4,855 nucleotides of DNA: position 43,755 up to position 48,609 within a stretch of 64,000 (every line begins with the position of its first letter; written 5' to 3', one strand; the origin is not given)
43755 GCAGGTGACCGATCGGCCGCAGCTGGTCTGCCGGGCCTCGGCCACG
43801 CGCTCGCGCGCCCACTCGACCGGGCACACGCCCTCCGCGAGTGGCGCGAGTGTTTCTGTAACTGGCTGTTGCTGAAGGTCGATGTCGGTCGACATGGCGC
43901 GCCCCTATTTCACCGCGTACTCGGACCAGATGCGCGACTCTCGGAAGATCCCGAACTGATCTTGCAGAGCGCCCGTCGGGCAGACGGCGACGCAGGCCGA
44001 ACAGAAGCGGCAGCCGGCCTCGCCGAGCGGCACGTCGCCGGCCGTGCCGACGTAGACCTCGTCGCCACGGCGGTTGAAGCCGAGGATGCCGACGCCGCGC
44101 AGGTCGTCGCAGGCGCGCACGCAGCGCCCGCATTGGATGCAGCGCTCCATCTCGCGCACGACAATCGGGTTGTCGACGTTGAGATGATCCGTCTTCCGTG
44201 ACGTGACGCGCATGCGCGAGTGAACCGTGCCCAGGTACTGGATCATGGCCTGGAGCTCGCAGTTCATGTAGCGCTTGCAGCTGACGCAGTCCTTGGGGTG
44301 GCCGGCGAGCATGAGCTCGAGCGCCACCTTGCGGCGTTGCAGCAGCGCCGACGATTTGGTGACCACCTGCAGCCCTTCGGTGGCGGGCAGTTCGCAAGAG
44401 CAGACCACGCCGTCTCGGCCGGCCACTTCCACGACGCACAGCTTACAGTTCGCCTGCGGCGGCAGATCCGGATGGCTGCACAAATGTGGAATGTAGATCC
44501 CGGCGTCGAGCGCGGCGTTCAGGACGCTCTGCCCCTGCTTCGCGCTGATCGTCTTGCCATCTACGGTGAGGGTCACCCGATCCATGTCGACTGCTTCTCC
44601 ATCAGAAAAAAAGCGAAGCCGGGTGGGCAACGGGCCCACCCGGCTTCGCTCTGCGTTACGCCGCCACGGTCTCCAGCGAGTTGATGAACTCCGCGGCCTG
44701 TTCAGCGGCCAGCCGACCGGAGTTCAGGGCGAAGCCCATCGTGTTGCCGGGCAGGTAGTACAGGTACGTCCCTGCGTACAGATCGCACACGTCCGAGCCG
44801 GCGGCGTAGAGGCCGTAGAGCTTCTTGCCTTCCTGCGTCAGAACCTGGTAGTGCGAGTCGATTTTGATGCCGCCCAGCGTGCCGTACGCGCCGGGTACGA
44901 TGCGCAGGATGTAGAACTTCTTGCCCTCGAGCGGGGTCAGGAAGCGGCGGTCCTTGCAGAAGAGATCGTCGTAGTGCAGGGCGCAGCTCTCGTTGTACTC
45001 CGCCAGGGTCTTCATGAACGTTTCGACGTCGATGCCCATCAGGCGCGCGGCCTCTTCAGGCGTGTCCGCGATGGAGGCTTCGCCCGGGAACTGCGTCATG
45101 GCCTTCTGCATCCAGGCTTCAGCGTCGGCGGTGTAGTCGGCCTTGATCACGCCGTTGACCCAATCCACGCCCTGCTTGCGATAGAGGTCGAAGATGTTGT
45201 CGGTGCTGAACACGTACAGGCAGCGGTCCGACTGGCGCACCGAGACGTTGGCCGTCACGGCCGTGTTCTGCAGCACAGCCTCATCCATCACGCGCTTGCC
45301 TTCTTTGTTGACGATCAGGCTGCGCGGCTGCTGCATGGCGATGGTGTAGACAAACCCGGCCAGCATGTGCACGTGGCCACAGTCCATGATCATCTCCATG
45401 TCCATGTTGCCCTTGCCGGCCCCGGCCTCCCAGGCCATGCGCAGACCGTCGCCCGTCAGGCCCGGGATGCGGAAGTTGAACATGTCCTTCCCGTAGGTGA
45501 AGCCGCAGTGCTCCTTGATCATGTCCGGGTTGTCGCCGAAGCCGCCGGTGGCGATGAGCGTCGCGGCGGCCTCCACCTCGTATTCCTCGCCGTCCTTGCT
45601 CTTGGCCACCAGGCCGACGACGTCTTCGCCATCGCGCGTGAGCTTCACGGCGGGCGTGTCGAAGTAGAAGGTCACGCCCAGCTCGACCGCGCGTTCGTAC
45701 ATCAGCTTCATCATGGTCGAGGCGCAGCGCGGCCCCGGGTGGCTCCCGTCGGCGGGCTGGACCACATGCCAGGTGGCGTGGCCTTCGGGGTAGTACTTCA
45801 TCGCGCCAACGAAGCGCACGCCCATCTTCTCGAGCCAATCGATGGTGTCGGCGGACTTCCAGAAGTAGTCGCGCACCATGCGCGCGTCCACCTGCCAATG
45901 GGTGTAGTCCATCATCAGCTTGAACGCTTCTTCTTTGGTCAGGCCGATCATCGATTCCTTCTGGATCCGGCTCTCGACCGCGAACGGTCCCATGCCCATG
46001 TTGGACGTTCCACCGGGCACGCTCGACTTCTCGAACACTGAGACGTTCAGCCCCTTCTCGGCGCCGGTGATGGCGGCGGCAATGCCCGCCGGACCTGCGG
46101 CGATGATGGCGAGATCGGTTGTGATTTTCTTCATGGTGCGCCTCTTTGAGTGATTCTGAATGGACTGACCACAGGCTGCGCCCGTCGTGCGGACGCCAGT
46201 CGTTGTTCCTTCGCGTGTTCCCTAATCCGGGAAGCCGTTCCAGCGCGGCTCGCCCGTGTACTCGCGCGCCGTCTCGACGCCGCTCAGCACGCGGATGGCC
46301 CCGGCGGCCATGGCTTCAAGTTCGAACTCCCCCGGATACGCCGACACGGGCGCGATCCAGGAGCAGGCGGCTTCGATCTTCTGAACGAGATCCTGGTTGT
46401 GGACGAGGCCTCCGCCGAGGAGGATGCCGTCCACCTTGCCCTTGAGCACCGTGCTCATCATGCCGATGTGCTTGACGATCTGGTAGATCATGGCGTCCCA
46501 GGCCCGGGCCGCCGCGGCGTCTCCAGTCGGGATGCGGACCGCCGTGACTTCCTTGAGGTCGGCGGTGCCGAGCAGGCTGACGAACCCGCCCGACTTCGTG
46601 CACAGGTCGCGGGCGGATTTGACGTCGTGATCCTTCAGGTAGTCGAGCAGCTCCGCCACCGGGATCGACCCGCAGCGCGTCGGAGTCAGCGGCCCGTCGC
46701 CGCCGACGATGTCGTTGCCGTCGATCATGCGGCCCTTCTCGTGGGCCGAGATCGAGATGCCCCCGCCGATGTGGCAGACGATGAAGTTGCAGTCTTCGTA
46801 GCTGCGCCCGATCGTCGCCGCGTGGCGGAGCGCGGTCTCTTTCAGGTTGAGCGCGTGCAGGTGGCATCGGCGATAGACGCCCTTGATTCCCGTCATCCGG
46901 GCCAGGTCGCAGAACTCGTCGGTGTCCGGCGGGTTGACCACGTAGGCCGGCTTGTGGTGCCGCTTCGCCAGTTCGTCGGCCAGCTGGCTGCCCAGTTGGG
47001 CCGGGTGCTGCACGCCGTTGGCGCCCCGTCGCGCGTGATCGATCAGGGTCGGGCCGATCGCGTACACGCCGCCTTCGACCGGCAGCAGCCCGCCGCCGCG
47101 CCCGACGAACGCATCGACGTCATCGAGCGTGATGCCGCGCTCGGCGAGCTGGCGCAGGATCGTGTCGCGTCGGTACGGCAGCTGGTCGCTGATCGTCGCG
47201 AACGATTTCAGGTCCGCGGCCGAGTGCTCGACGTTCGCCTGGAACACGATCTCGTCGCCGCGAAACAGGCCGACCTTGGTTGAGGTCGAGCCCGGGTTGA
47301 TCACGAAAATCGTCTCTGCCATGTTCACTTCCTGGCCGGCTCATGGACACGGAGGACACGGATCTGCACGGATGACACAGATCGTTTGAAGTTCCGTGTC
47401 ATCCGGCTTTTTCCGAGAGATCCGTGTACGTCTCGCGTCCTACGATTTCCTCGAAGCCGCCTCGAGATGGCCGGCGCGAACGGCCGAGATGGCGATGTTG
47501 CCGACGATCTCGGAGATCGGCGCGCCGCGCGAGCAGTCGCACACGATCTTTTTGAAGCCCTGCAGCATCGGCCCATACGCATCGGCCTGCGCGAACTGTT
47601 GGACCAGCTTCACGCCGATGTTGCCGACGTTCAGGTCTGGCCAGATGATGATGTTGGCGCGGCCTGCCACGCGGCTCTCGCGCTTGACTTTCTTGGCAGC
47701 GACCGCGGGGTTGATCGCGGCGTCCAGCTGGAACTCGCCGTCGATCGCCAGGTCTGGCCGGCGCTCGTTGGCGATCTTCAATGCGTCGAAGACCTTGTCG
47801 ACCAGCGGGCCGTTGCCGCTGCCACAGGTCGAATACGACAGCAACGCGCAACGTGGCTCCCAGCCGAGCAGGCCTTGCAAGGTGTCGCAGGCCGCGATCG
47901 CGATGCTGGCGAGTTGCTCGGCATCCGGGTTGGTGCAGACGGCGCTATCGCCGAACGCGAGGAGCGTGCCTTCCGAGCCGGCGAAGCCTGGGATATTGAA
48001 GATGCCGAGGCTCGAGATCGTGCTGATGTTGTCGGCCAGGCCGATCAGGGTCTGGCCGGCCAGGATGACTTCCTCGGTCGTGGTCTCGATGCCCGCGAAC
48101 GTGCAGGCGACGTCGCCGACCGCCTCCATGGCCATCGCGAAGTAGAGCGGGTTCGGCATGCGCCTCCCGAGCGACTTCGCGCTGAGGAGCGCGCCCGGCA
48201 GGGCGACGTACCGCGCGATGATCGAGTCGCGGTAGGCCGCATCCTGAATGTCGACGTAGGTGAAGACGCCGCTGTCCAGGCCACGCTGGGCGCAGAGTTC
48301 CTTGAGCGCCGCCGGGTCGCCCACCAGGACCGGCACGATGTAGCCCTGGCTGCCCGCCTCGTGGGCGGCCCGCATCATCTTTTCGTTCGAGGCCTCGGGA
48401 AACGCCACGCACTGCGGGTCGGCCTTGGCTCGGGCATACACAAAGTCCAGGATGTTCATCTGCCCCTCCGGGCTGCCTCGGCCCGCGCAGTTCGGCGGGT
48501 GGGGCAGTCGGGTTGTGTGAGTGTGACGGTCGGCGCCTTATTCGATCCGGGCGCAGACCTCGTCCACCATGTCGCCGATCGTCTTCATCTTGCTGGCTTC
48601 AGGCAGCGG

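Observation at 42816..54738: Thiolase-DUF35-ACP-Ptb-Buk-flavin reductase locus with its own PPTase and PucR regulator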

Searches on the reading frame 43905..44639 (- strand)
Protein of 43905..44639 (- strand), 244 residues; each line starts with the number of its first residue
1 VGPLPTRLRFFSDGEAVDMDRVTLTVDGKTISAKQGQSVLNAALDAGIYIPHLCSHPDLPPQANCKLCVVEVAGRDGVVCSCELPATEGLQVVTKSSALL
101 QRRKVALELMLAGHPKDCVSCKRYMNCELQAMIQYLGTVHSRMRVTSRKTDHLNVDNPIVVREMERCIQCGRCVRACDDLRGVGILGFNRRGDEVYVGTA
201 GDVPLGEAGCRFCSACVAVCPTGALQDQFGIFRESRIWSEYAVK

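Call 4: search_protein_families(library=pfam, proteins=[window:43905-44639:-], max_evalue=0.01)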
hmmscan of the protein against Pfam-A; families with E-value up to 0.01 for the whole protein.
window:43905-44639:- (244 aa): 13 families
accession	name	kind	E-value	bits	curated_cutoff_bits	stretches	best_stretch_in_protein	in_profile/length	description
PF13510.11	Fer2_4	-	2e-19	69.9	22.8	1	21-96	3-81/82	2Fe-2S iron-sulfur cluster binding domain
PF10588.14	NADH-G_4Fe-4S_3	-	3.1e-12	46.2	27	1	103-142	1-40/40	NADH-ubiquinone oxidoreductase-G iron-sulfur binding region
PF22117.2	Fer4_Nqo3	-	4.7e-12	46.3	27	1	158-225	2-66/67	NADH-quinone oxidoreductase subunit 3, ferredoxin-like domain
PF12838.12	Fer4_7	-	1.7e-09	38.4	27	1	166-224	1-52/52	4Fe-4S dicluster domain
PF13187.11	Fer4_9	-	4.2e-08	33.5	27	2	208-224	35-51/52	4Fe-4S dicluster domain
PF00037.32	Fer4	-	6.4e-06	26.2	21.1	2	210-225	8-23/24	4Fe-4S binding domain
PF13237.11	Fer4_10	-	1.8e-05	25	25.5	1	160-221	2-53/53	4Fe-4S dicluster domain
PF14697.11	Fer4_21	-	3.7e-05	24.2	35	1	165-224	6-56/59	4Fe-4S dicluster domain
PF12837.12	Fer4_6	-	0.00014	22.1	25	1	159-177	1-19/24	4Fe-4S binding domain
PF13484.11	Fer4_16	-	0.00023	22.3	30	1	210-239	2-31/66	4Fe-4S double cluster binding domain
PF12797.12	Fer4_2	-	0.00072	19.8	24.5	1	159-177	2-20/22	4Fe-4S binding domain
PF25160.1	LdpA_Fe-S-bd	-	0.0021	18.3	27.6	0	164-177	25-38/49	LdpA Fe-S cluster-binding domain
PF13183.11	Fer4_8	-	0.0036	18.2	27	1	163-223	1-67/68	4Fe-4S dicluster domain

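Call 6: search_protein_families(library=ncbifam, proteins=[window:43905-44639:-], max_evalue=0.001)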
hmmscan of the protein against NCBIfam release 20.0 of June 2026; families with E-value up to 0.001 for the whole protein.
window:43905-44639:- (244 aa): 20 families
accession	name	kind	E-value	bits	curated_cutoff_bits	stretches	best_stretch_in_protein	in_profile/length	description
NF040763.1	FeFe_hydrog_A6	exception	7e-60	203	765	1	22-228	1-208/571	NADH-dependent [FeFe] hydrogenase, group A6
TIGR01973.1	NuoG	equivalog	2e-50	172.2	470.05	1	24-238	1-210/606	NADH-quinone oxidoreductase subunit NuoG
NF005745.0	PRK07569.1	equivalog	8.5e-47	159.5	333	1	20-228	2-210/238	bidirectional hydrogenase complex protein HoxU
NF040762.1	Hydr_FeFe_Clost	exception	3.1e-37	128.4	900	1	23-229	2-208/572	ferredoxin hydrogenase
NF005895.0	PRK07860.1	equivalog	5.8e-35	120.5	802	1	15-228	11-223/811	NADH-quinone oxidoreductase subunit G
NF006305.0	PRK08493.1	equivalog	6.1e-34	117.2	591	1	22-191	2-167/819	NADH-quinone oxidoreductase subunit G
NF009454.0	PRK12814.1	equivalog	8.3e-24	83.9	916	1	19-120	1-102/657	putative NADPH-dependent glutamate synthase small subunit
TIGR02512.1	FeFe_hydrog_A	subfamily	2.1e-12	46.6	405.95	1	160-228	2-70/375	[FeFe] hydrogenase, group A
NF007012.0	PRK09476.1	equivalog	2.8e-07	29.9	269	1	136-229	28-120/254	ferredoxin-type protein NapG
TIGR00397.1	mauM_napG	subfamily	2.9e-06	27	178.85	1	165-232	53-117/213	MauM/NapG family ferredoxin-type protein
NF038355.1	FDH3_beta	equivalog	0.00013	22.1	240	1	163-226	8-72/180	formate dehydrogenase FDH3 subunit beta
TIGR00402.1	napF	equivalog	0.00017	21.6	102.2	1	164-229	34-88/149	ferredoxin-type protein NapF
TIGR02912.1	sulfite_red_C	equivalog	0.00017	20.7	324.1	0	102-178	132-214/314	sulfite reductase subunit C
NF006183.0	PRK08318.1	equivalog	0.00026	19.9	335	1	149-224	325-394/422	NAD-dependent dihydropyrimidine dehydrogenase subunit PreA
TIGR04041.1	activase_YjjW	hypoth_equivalog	0.00034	20.1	250.2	0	208-227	41-60/276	YjjW family glycine radical enzyme activase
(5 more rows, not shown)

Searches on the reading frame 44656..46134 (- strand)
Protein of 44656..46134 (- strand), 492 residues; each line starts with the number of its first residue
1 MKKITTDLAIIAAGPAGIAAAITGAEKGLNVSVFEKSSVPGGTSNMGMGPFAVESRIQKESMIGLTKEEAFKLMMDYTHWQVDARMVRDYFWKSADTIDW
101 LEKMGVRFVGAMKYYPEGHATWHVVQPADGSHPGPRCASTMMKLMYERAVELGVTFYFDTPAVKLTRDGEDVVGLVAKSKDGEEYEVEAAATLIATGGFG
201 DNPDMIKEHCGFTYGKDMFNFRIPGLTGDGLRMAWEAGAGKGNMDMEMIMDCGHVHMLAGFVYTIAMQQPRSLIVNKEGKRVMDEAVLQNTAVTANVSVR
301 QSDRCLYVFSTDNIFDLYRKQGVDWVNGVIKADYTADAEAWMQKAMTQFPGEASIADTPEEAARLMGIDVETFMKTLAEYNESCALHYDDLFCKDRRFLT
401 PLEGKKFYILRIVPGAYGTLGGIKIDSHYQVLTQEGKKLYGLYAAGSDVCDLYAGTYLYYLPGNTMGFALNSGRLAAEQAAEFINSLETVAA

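Call 4: search_protein_families(library=pfam, proteins=[window:44656-46134:-], max_evalue=0.01)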
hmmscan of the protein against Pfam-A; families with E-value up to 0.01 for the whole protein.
window:44656-46134:- (492 aa): 10 families
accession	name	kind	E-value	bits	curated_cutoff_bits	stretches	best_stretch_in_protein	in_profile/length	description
PF00890.30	FAD_binding_2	-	2.9e-54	185.3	20.4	1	7-457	1-407/414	FAD binding domain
PF12831.13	FAD_oxidored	-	7.5e-12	45.7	27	1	7-197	1-145/416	FAD dependent oxidoreductase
PF01266.30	DAO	-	8e-11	42.5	27.9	1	7-201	1-207/353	FAD dependent oxidoreductase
PF03486.20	HI0933_like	-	2.8e-09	37.2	50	1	7-456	2-226/244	HI0933-like protein Rossmann domain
PF07992.20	Pyr_redox_2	-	2.4e-07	30.9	26.1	1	7-204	2-115/291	Pyridine nucleotide-disulphide oxidoreductase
PF01494.25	FAD_binding_3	-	3.7e-06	26.9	22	1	141-190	102-151/349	FAD binding domain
PF01946.23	Thi4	-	4e-05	23.4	26.2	1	4-47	16-60/235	Thi4 family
PF13450.12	NAD_binding_8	-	9.2e-05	23.1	21.9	1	13-44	4-35/68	NAD(P)-binding Rossmann-like domain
PF01593.30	Amino_oxidase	-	0.0013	18.5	19.8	0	16-42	2-28/443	Flavin containing amine oxidoreductase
PF13738.12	Pyr_redox_3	-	0.002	17.9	30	0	10-39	2-32/305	Pyridine nucleotide-disulphide oxidoreductase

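Call 6: search_protein_families(library=ncbifam, proteins=[window:44656-46134:-], max_evalue=0.001)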
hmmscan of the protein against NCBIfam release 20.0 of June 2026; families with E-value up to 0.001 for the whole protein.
window:44656-46134:- (492 aa): 76 families (the best 25 are shown)
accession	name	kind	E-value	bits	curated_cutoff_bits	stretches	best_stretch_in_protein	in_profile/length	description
NF053717.1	VnlPnlRedVprA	equivalog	5.5e-82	276.1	600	1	2-482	3-480/481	vinyl phenol reductase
TIGR01813.1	flavo_cyto_c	subfamily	3.8e-49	167.6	285.45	1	8-446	2-415/444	flavocytochrome c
NF005064.0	PRK06481.1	equivalog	3.5e-46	158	542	1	6-485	62-504/506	flavocytochrome c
NF006130.0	PRK08274.1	equivalog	3.4e-41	141.5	369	2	3-286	3-280/467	FAD-dependent tricarballylate dehydrogenase TcuA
NF005510.0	PRK07121.1-3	subfamily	4.6e-41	141.1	481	3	132-315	173-344/492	FAD-binding protein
NF004789.0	PRK06134.1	subfamily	1.7e-37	129.3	747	2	148-483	226-570/581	FAD-dependent oxidoreductase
NF005511.0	PRK07121.1-4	equivalog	2.3e-37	128.6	466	2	178-486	256-545/553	FAD-binding protein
NF009478.0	PRK12844.1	equivalog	9.8e-34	116.6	789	2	143-483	214-551/559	3-ketosteroid-delta-1-dehydrogenase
NF009473.0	PRK12835.1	subfamily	8.4e-31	107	837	2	151-483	225-569/585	FAD-binding protein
NF005882.1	PRK07843.1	equivalog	1.4e-30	106.2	788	2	150-479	213-546/547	3-oxosteroid 1-dehydrogenase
NF005508.0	PRK07121.1-1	equivalog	1.2e-29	103.2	537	2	137-482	174-492/497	FAD-binding protein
NF009477.0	PRK12843.1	equivalog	4e-29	101.5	758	2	148-482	230-570/578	FAD-dependent oxidoreductase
NF009476.0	PRK12839.1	equivalog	1.5e-28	99.3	940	2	142-482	217-566/572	FAD-dependent oxidoreductase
NF009479.0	PRK12845.1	equivalog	6.5e-28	97.4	793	2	142-482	222-565/566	3-ketosteroid-delta-1-dehydrogenase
NF005512.0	PRK07121.1-5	subfamily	2.4e-26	92.3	812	2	123-480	166-486/489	FAD-binding protein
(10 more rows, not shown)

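Call 16: search_solved_structures(query=window:44656-46134:-, max_evalue=1e-10)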
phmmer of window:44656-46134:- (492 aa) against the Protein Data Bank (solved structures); distinct sequences matched with E-value up to 1e-10: 20.
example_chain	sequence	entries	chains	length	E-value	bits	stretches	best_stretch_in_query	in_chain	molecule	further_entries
1d4c_A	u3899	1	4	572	1.8e-36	128.8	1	3-314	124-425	FLAVOCYTOCHROME C FUMARATE REDUCTASE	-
1d4d_A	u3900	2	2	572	1.6e-35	125.6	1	3-484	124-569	FLAVOCYTOCHROME C FUMARATE REDUCTASE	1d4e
1e39_A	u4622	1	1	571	9.9e-35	123.1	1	5-483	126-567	FUMARATE REDUCTASE FLAVOPROTEIN SUBUNIT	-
1kss_A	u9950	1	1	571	1.3e-34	122.7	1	5-483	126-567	flavocytochrome c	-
1qjd_A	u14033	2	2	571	2.1e-34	122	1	5-483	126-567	FLAVOCYTOCHROME C3 | Fumarate reductase flavoprotein subunit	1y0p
2b7r_A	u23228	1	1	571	2.1e-34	122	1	5-483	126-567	Fumarate reductase flavoprotein subunit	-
1p2e_A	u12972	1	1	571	2.1e-34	122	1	5-483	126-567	flavocytochrome c3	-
1p2h_A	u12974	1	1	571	2.1e-34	122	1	5-483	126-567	flavocytochrome c3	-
1m64_A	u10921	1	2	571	2.1e-34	121.9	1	5-483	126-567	flavocytochrome c3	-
1jry_A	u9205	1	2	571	2.3e-34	121.9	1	5-483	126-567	FLAVOCYTOCHROME C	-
2b7s_A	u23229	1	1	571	2.3e-34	121.9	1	5-483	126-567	Fumarate reductase flavoprotein subunit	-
1q9i_A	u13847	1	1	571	3.3e-34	121.3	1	5-313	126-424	flavocytochrome c3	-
1jrx_A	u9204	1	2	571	3.7e-34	121.2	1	5-314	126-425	FLAVOCYTOCHROME C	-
1lj1_A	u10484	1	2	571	3.8e-34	121.1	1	5-314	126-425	flavocytochrome c3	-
1ksu_A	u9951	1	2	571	4.1e-34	121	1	5-483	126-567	flavocytochrome c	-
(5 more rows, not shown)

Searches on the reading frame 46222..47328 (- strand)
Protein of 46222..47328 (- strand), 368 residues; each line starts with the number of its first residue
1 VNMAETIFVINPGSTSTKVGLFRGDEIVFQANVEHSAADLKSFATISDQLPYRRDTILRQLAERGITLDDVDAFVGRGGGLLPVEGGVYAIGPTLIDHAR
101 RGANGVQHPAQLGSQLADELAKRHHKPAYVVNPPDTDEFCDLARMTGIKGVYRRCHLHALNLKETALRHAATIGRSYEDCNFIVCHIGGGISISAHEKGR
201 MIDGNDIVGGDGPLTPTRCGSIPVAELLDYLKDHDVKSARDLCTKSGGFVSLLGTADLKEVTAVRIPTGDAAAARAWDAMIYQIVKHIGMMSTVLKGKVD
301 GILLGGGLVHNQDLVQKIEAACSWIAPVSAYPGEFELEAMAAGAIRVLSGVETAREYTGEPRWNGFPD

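Call 4: search_protein_families(library=pfam, proteins=[window:46222-47328:-], max_evalue=0.01)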
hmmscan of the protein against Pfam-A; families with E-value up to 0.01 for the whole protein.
window:46222-47328:- (368 aa): 1 family
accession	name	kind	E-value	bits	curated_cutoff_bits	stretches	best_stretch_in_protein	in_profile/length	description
PF00871.23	Acetate_kinase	-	1.5e-18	67.1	22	1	153-317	173-341/392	Acetokinase family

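Call 6: search_protein_families(library=ncbifam, proteins=[window:46222-47328:-], max_evalue=0.001)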
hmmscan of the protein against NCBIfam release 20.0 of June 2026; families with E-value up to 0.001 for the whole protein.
window:46222-47328:- (368 aa): 8 families
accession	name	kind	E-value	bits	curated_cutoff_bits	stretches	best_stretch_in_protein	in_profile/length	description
NF002834.0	PRK03011.1-5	subfamily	7.6e-123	410.1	222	1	5-358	3-356/357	butyrate kinase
TIGR02707.1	butyr_kinase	equivalog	2.7e-111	372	289.1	1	7-355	2-350/351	butyrate kinase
TIGR00016.1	ackA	subfamily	3.9e-19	68.6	293.4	1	153-317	180-347/405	acetate/propionate family kinase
NF009045.0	PRK12379.1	equivalog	1.3e-10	40.7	580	1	153-318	170-337/402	propionate kinase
NF009099.0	PRK12440.1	equivalog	2e-08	33.6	693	1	168-312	189-334/397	acetate/propionate family kinase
NF005520.0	PRK07157.1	equivalog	1.3e-07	31.1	561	1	178-316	197-338/400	acetate kinase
NF005462.0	PRK07058.1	equivalog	3.7e-07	29.5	486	1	176-316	197-336/396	acetate/propionate family kinase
NF009063.0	PRK12397.1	equivalog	1.6e-06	27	659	1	153-312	174-335/404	acetate/propionate family kinase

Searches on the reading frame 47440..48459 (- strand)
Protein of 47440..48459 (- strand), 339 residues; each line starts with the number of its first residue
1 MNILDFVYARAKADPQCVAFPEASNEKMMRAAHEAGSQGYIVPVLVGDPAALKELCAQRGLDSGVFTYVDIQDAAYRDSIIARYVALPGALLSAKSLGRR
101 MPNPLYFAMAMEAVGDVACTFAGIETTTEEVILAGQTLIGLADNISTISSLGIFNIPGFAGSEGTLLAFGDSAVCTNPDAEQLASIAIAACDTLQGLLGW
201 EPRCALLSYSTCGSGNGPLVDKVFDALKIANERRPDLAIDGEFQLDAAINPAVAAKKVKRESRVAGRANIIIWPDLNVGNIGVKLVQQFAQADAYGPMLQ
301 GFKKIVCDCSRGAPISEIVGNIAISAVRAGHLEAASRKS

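Call 4: search_protein_families(library=pfam, proteins=[window:47440-48459:-], max_evalue=0.01)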
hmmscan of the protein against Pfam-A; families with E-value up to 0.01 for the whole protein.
window:47440-48459:- (339 aa): 1 family
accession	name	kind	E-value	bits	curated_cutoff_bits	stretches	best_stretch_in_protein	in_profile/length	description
PF01515.24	PTA_PTB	-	3.2e-81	273.6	24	1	4-326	3-319/319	Phosphate acetyl/butaryl transferase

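Call 6: search_protein_families(library=ncbifam, proteins=[window:47440-48459:-], max_evalue=0.001)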
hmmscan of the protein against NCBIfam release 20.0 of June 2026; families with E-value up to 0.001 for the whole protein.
window:47440-48459:- (339 aa): 9 families
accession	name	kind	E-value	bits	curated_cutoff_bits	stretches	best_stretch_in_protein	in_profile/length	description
NF007233.1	PRK09653.1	subfamily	8.1e-74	249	310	1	9-329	7-319/319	phosphotransacetylase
NF004167.0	PRK05632.1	equivalog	4.9e-71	240.3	418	1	9-331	391-705/708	phosphate acetyltransferase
TIGR00651.1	pta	equivalog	1.1e-70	238.5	311.2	1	19-325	2-303/304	phosphate acetyltransferase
NF009501.0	PRK12861.1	subfamily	3.4e-26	91.6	1178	1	16-327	449-758/764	NADP-dependent malic enzyme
NF008852.0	PRK11890.1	subfamily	2.5e-19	69.5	413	1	166-334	141-308/315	phosphate acetyltransferase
NF004472.0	PRK05805.1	subfamily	2.9e-17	62.7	399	1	146-329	120-298/302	phosphate butyryltransferase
TIGR02706.1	P_butyryltrans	equivalog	8.1e-17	61.3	410.5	1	146-328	116-293/294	phosphate butyryltransferase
NF006045.0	PRK08190.1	subfamily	1.5e-16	60.3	282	1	166-299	295-428/467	bifunctional enoyl-CoA hydratase/phosphate acetyltransferase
NF005837.0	PRK07742.1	equivalog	4.5e-15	55.7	409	1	146-324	119-292/299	phosphate butyryltransferase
